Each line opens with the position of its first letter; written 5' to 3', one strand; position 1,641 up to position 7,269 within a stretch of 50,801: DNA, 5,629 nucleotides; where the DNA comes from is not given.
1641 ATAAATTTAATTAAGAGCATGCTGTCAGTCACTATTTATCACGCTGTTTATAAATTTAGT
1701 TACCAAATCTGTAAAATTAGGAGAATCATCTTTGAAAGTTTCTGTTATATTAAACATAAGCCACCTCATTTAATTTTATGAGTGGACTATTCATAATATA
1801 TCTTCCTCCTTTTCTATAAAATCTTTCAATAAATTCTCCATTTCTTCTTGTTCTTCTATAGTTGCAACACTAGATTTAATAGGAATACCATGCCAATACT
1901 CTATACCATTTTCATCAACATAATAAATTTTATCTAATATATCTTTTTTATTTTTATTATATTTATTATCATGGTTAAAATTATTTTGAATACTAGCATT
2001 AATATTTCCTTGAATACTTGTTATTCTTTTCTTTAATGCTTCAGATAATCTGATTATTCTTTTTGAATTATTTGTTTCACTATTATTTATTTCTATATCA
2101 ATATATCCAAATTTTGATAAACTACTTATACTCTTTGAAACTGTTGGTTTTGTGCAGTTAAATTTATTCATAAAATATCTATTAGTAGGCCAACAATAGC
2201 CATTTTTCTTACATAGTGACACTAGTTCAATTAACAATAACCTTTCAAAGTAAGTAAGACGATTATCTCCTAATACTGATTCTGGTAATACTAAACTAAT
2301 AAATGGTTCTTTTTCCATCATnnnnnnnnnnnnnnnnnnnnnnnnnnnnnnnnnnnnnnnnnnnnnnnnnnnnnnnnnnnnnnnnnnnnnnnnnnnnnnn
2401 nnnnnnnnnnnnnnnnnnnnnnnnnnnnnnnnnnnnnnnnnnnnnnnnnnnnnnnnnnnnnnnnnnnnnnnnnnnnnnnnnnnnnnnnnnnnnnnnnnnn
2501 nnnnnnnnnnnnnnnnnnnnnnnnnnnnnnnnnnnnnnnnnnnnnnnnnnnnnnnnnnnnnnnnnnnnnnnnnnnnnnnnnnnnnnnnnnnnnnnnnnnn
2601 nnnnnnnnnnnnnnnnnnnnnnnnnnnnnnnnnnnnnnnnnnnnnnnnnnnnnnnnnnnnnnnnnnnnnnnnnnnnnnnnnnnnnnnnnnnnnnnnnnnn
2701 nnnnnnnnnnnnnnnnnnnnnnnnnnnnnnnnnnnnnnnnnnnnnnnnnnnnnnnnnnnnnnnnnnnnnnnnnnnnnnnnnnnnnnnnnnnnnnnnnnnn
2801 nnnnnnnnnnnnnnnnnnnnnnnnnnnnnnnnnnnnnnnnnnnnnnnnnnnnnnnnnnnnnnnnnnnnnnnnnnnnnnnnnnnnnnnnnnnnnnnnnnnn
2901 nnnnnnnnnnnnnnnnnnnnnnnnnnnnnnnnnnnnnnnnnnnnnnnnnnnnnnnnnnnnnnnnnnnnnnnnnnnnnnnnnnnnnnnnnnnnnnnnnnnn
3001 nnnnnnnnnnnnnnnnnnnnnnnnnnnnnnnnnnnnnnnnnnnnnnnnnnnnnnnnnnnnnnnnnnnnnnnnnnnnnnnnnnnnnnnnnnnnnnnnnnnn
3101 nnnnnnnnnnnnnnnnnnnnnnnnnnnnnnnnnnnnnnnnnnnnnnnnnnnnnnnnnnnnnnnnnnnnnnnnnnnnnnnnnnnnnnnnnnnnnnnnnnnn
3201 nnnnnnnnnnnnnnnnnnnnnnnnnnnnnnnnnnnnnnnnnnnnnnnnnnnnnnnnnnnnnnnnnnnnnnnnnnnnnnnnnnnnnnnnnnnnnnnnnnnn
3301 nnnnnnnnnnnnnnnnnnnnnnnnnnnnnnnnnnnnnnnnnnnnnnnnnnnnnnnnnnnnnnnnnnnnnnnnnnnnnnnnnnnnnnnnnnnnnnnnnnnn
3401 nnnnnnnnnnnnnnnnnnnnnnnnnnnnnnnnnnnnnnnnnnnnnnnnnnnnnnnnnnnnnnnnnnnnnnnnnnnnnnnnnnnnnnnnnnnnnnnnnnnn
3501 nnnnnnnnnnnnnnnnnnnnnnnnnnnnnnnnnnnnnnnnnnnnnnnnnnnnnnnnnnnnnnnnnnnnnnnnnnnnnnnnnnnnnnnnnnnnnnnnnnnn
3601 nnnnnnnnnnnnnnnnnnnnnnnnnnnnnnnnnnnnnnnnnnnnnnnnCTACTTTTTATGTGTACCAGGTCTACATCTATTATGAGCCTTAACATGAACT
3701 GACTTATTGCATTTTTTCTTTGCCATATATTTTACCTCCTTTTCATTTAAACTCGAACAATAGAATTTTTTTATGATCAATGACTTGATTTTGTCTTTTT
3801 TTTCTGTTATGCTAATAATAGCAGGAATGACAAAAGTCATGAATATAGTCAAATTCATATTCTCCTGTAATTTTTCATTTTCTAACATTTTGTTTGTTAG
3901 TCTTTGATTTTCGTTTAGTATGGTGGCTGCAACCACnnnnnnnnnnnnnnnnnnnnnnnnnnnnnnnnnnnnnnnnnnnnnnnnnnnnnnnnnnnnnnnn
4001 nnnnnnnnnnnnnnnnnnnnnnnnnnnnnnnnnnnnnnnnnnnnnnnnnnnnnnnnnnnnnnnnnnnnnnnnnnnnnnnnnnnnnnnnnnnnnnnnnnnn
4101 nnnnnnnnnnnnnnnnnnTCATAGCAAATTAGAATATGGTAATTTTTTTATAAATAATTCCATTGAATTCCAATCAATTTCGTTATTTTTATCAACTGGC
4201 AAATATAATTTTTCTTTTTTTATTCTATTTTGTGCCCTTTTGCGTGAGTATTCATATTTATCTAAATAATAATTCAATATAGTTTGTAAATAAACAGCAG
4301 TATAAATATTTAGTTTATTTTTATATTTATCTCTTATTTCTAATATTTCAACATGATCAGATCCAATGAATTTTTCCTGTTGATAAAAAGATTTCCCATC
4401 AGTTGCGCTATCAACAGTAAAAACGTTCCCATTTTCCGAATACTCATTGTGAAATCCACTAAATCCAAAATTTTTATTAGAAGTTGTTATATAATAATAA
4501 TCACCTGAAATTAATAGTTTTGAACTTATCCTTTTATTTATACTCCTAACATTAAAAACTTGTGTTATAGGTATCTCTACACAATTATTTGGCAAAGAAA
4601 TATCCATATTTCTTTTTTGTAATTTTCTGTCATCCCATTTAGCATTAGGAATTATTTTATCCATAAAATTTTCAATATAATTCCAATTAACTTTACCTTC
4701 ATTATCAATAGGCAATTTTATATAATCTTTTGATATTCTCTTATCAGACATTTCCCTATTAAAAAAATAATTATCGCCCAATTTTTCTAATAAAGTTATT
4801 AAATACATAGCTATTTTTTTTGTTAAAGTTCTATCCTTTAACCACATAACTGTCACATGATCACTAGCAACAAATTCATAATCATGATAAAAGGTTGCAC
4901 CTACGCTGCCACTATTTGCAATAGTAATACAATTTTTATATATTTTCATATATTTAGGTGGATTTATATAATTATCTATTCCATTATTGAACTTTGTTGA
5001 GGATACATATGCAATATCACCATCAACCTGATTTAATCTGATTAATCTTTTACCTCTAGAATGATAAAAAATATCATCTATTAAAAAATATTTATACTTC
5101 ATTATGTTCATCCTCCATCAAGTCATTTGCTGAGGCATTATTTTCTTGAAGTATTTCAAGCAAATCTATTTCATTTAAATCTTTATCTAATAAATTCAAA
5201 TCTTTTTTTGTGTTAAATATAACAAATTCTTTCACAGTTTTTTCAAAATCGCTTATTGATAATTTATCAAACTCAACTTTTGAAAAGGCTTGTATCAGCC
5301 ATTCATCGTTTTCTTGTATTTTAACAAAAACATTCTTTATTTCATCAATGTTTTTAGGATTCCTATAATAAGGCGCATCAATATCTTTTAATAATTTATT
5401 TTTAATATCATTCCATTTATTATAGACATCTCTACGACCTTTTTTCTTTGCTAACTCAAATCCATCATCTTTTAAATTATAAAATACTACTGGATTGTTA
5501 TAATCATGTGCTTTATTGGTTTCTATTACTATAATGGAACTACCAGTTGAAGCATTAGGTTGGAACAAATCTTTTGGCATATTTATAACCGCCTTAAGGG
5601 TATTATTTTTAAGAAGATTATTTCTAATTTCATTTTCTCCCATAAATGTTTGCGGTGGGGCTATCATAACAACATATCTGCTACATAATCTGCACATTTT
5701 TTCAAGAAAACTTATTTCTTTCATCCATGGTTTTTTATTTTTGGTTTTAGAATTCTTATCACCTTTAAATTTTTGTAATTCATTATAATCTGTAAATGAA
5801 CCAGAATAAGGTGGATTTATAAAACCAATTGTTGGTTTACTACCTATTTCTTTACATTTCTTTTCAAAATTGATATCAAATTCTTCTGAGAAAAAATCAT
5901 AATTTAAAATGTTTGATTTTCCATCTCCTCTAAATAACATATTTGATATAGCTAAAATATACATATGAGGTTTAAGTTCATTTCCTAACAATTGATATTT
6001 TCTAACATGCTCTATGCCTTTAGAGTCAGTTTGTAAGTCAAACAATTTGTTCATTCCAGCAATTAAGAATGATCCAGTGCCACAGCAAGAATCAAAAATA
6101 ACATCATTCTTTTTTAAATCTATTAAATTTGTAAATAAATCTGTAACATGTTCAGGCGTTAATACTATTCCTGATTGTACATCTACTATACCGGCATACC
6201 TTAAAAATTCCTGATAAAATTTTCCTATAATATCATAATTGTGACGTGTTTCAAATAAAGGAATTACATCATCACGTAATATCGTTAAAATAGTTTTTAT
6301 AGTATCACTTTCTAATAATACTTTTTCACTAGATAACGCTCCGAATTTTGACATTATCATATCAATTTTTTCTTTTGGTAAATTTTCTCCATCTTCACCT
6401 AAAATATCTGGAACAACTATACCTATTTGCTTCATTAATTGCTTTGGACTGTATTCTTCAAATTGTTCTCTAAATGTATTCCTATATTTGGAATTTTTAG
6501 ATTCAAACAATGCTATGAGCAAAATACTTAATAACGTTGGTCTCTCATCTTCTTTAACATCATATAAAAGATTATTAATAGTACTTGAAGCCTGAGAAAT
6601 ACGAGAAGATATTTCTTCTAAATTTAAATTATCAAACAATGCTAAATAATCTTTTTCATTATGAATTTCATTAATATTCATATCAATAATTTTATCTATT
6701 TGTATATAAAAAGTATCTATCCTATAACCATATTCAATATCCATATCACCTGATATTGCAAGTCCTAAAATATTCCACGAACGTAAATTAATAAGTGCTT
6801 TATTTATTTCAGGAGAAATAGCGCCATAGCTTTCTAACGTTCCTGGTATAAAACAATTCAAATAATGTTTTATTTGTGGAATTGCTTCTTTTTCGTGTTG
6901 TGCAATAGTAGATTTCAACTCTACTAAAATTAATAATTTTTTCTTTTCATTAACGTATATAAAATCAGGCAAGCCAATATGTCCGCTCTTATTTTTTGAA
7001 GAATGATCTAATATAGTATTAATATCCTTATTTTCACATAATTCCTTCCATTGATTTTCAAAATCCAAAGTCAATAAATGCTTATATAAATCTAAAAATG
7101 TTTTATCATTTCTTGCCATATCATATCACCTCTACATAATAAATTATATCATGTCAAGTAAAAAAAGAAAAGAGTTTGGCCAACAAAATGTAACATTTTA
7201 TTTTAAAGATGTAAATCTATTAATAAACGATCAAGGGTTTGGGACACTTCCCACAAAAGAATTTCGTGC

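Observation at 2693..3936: Uncharacterised two-gene cassette (25-aa basic Cys/His peptide plus 299-aa orphan protein) next to an RM system on a mobile island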

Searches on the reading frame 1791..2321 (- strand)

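Call 6: search_protein_families(library=pfam, proteins=[window:1791-2321:-], max_evalue=0.01)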
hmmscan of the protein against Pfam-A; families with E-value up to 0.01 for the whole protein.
window:1791-2321:- (176 aa): 2 families
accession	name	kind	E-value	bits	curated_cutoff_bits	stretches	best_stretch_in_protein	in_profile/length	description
PF13730.12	HTH_36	-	3.4e-10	40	25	1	26-74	7-55/55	Helix-turn-helix domain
PF21984.2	DnaD_N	-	3.9e-05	24.2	27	1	26-103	18-93/101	DnaD N-terminal domain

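Call 7: search_protein_families(library=padloc, proteins=[window:1791-2321:-], max_evalue=0.01)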
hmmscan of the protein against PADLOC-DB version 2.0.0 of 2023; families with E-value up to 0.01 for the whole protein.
window:1791-2321:- (176 aa): 0 families

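Call 8: search_protein_families(library=ncbifam, proteins=[window:1791-2321:-], max_evalue=1)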
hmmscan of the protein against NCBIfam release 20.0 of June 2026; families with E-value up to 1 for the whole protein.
window:1791-2321:- (176 aa): 4 families
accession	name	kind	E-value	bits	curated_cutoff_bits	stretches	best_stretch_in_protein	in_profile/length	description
NF003011.0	PRK03837.1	subfamily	0.0027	17.3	260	1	40-83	33-74/241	transcriptional regulator NanR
NF038268.1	TF_SarA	equivalog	0.0029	17.5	175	1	25-113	34-117/121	global transcriptional regulator SarA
NF053606.1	Sta1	subfamily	0.016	15.3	80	1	52-90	42-80/100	Sta1 family transcriptional regulator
NF040939.2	trans_reg_lrs14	equivalog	0.024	14.7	90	1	50-81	42-73/103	Lrs14 family HTH-type transcriptional regulator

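Call 9: search_protein_families(library=phrogs, proteins=[window:1791-2321:-], max_evalue=1)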
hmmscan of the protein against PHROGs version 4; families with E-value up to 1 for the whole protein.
window:1791-2321:- (176 aa): 20 families
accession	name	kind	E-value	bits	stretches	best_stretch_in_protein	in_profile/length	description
phrog_270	-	DNA, RNA and nucleotide metabolism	8.2e-19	69.2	1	3-147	26-152/383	replication initiation protein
phrog_428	-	DNA, RNA and nucleotide metabolism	6.8e-14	52.9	1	10-134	91-234/455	replication initiation protein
phrog_186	-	DNA, RNA and nucleotide metabolism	6.1e-13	50.1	1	12-172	25-201/308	DnaD-like helicase loader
phrog_19658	-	DNA, RNA and nucleotide metabolism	2.7e-10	41.2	1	12-109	7-103/283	replication initiation protein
phrog_678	-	DNA, RNA and nucleotide metabolism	2e-08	35.2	1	32-122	75-186/346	replication initiation O-like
phrog_2880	-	DNA, RNA and nucleotide metabolism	1.3e-07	32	1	21-103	25-104/459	replication initiation protein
phrog_4617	-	DNA, RNA and nucleotide metabolism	6.5e-07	30.2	1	26-105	19-99/223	replication initiation protein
phrog_391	-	DNA, RNA and nucleotide metabolism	7e-06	26.9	1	19-89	12-85/298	replication initiation O-like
phrog_8102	-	DNA, RNA and nucleotide metabolism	1.8e-05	25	1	38-132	52-151/337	replication initiation protein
phrog_1032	-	DNA, RNA and nucleotide metabolism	0.00024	22.2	1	26-117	19-108/281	replication initiation protein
phrog_15053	-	unknown function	0.00033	20.9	1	21-104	43-127/343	-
phrog_8540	-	DNA, RNA and nucleotide metabolism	0.0046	18.2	1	26-92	19-85/196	replication initiation O-like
phrog_19307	-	head and packaging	0.019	16.2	1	84-169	16-94/164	virion structural protein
phrog_12720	-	DNA, RNA and nucleotide metabolism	0.025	15.6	1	30-73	35-78/117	DNA binding protein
phrog_17028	-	unknown function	0.038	14.5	1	75-133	4-61/208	-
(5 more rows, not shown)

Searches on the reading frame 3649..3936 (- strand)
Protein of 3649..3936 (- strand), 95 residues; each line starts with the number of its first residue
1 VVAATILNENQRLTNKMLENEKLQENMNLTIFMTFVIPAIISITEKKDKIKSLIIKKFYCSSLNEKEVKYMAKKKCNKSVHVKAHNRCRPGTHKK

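Call 8: search_protein_families(library=ncbifam, proteins=[window:3649-3936:-], max_evalue=1)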
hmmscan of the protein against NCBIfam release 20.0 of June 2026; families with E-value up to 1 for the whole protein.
window:3649-3936:- (95 aa): 1 family
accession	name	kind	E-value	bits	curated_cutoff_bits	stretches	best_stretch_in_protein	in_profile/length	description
NF007365.0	PRK09862.1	equivalog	0.07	11.7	530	1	2-85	85-163/506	YifB family Mg chelatase-like AAA ATPase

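Call 9: search_protein_families(library=phrogs, proteins=[window:3649-3936:-], max_evalue=1)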
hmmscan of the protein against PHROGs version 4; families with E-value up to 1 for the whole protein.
window:3649-3936:- (95 aa): 1 family
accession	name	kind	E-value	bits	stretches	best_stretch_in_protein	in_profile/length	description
phrog_37492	-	unknown function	0.099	14.1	1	30-79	49-97/99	-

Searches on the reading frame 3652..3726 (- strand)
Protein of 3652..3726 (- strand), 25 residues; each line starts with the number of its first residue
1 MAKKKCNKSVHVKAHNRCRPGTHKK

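Call 38: search_protein_families(library=pfam, proteins=[window:3652-3726:-], max_evalue=0.1)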
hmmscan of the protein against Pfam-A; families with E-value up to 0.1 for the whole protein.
seq(25 aa): 0 families

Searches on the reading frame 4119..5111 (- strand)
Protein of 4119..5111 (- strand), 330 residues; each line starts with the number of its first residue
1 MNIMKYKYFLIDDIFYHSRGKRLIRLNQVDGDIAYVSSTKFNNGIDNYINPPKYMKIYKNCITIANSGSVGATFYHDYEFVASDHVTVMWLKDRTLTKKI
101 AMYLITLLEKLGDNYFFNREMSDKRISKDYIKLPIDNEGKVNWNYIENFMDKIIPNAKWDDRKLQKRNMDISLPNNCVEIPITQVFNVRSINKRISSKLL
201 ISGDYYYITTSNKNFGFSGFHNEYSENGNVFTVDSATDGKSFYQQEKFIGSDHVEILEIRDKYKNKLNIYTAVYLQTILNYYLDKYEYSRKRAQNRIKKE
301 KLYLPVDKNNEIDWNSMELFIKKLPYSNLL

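Call 6: search_protein_families(library=pfam, proteins=[window:4119-5111:-], max_evalue=0.01)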
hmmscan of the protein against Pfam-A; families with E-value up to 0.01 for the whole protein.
window:4119-5111:- (330 aa): 1 family
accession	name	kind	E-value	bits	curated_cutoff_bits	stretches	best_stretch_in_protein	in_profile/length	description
PF01420.25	Methylase_S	-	3.6e-25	89.6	22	2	6-153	4-156/168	Type I restriction modification DNA specificity domain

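Call 7: search_protein_families(library=padloc, proteins=[window:4119-5111:-], max_evalue=0.01)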
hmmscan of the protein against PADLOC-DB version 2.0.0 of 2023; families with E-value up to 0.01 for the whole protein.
window:4119-5111:- (330 aa): 5 families
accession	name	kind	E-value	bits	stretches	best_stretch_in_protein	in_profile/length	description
PDLC03591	Specificity_II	-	1.3e-19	68.4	2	5-153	180-327/341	Type II specificity subunit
PDLC03131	Specificity_I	-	4.7e-07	27.5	1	4-106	7-109/439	Type I specificity subunit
PDLC03593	Specificity_II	-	1.1e-06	25.8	2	2-154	9-161/405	Type II specificity subunit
PDLC03099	Specificity_I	-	1.8e-06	25.4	1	4-106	3-100/405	Type I specificity subunit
PDLC03594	Specificity_II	-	0.00028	18.1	1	13-103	6-99/322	Type II specificity subunit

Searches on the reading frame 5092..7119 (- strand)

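Call 6: search_protein_families(library=pfam, proteins=[window:5092-7119:-], max_evalue=0.01)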
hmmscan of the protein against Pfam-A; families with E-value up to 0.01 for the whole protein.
window:5092-7119:- (675 aa): 2 families
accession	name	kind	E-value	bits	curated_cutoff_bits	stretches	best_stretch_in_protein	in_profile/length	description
PF02384.22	N6_Mtase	-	7.7e-27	94.9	20.4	1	294-633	2-303/311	N-6 DNA Methylase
PF08774.17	VRR_NUC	-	0.0016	18.9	23.8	1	24-71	27-87/116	VRR-NUC domain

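Call 7: search_protein_families(library=padloc, proteins=[window:5092-7119:-], max_evalue=0.01)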
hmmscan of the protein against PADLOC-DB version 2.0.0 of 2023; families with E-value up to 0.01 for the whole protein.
window:5092-7119:- (675 aa): 17 families
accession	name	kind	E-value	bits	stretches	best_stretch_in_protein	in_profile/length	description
PDLC03608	REase_MTase_IIG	-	2e-44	150.2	1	22-638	32-611/614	Type IIG restriction enzyme-methyltransferase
PDLC03616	REase_MTase_IIG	-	2.8e-39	133.1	1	270-567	342-626/721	Type IIG restriction enzyme-methyltransferase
PDLC03602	REase_MTase_IIG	-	1.1e-38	131.3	1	268-637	276-619/637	Type IIG restriction enzyme-methyltransferase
PDLC03021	MTase_I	-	7.3e-31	105.5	1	287-584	134-415/491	Type I methyltransferase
PDLC03619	REase_MTase_IIG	-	2.3e-28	97.5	2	546-636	161-245/274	Type IIG restriction enzyme-methyltransferase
PDLC04134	mad2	-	1.3e-17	61.9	1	292-569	248-469/492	mads_2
PDLC03025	MTase_I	-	4.8e-16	56.5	1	289-548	135-382/569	Type I methyltransferase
PDLC03029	MTase_I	-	7.8e-15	52.4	2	267-412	128-274/661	Type I methyltransferase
PDLC03031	MTase_I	-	1.4e-12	44.7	1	297-540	164-419/834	Type I methyltransferase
PDLC03026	MTase_I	-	1.1e-10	39.3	1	293-600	118-410/487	Type I methyltransferase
PDLC03034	MTase_I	-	3.3e-09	33.6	2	433-534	478-583/672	Type I methyltransferase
PDLC03218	MTase_II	-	4.4e-09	33.4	1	264-532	218-479/532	Type II methyltransferase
PDLC03018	MTase_I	-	3.5e-05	20.4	1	296-356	288-346/749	Type I methyltransferase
PDLC03028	MTase_I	-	9.5e-05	18.6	1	258-396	839-981/1236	Type I methyltransferase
PDLC03036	MTase_I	-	0.0001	18.9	1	265-408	163-309/635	Type I methyltransferase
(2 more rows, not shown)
